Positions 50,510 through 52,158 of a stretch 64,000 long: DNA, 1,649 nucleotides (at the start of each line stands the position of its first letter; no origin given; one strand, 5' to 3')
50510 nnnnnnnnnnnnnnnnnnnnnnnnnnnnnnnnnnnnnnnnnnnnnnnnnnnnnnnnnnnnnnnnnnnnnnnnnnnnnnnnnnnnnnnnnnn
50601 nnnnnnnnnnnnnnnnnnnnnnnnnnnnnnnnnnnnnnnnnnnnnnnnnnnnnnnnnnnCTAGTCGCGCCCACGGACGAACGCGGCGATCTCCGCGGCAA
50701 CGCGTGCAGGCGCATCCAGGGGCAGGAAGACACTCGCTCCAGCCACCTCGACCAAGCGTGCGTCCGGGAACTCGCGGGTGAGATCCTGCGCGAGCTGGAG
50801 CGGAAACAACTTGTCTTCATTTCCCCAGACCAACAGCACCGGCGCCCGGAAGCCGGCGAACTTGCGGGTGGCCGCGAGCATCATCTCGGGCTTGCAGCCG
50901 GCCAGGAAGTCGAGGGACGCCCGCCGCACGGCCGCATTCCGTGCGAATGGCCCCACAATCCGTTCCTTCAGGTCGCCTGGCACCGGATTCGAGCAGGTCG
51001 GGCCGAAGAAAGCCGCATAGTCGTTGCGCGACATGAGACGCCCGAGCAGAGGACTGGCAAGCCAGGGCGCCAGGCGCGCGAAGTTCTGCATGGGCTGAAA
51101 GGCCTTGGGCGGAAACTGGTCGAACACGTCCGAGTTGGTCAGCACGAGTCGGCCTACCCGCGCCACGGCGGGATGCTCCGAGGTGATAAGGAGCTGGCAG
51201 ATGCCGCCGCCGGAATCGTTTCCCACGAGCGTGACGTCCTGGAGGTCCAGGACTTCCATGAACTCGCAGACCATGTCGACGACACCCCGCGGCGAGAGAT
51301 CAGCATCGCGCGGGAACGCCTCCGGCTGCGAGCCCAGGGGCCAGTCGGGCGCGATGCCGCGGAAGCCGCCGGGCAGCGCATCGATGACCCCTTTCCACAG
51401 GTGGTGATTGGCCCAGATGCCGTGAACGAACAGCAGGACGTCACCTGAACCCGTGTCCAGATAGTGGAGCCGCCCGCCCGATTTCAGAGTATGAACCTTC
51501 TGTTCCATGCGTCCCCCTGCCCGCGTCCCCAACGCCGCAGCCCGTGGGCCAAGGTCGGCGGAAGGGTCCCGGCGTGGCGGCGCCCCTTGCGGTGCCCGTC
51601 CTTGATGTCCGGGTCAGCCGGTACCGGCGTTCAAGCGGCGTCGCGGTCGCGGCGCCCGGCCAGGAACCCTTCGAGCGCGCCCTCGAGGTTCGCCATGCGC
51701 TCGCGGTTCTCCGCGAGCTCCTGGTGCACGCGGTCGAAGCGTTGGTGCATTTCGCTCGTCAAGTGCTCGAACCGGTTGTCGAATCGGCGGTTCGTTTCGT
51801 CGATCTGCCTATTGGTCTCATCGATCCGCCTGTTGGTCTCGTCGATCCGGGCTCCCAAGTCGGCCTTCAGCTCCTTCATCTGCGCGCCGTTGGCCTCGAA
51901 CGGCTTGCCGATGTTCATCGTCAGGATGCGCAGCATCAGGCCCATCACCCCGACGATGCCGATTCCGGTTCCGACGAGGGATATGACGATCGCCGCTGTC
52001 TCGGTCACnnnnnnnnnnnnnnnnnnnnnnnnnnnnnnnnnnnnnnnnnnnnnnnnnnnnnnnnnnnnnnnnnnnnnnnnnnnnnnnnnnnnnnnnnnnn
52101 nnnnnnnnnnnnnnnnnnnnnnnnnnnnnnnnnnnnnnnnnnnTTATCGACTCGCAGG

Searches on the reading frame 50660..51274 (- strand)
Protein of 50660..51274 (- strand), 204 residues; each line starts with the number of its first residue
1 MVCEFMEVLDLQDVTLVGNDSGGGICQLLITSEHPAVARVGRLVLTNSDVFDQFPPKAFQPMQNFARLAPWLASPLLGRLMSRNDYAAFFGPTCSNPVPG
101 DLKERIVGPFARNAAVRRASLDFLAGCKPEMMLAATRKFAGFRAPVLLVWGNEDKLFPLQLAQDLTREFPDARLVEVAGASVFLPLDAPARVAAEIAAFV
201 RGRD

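Call 21: search_protein_families(library=pfam, proteins=[window:50660-51274:-], max_evalue=0.01)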
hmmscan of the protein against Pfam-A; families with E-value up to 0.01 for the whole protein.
window:50660-51274:- (204 aa): 3 families
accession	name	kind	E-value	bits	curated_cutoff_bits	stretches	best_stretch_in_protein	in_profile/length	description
PF12697.13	Abhydrolase_6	-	1.7e-11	45.7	26.3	1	8-194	60-216/217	Alpha/beta hydrolase family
PF00561.26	Abhydrolase_1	-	6e-11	42.9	25.8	1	5-184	62-240/245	alpha/beta hydrolase fold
PF12146.15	Hydrolase_4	-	0.0013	18.5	27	0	16-173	80-223/239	Serine aminopeptidase, S33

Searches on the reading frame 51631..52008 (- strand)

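Call 21: search_protein_families(library=pfam, proteins=[window:51631-52008:-], max_evalue=0.01)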
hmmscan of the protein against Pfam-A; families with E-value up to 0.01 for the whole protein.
window:51631-52008:- (125 aa): 9 families
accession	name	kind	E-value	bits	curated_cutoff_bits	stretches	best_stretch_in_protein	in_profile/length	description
PF07889.17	DUF1664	-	0.0007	20.1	34.6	1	31-109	44-121/124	Protein of unknown function (DUF1664)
PF07195.17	FliD_C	-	0.0019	18.1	25.4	1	33-88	181-232/236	Flagellar hook-associated protein 2 C-terminus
PF10267.14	Tmemb_cc2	-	0.0024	17.6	32.8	1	55-113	214-272/397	Predicted transmembrane and coiled-coil 2 protein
PF14362.11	DUF4407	-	0.0028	17.4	31.3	1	16-90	92-171/297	Domain of unknown function (DUF4407)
PF10498.14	IFT57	-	0.0028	17.1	40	1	35-110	218-296/360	Intra-flagellar transport protein 57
PF23991.1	DUF7310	-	0.004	18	40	0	84-113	25-54/83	Coiled-coil region of unknown function (DUF7310)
PF11083.13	Relaxase_C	-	0.0054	17.4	30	0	40-74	20-54/125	C-terminal helical hairpin domain from relaxase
PF01442.23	Apolipoprotein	-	0.0074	16.4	90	1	44-104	112-169/190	Apolipoprotein A1/A4/E domain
PF02601.20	Exonuc_VII_L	-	0.0076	16.2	35.9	1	45-105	172-230/315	Exonuclease VII, large subunit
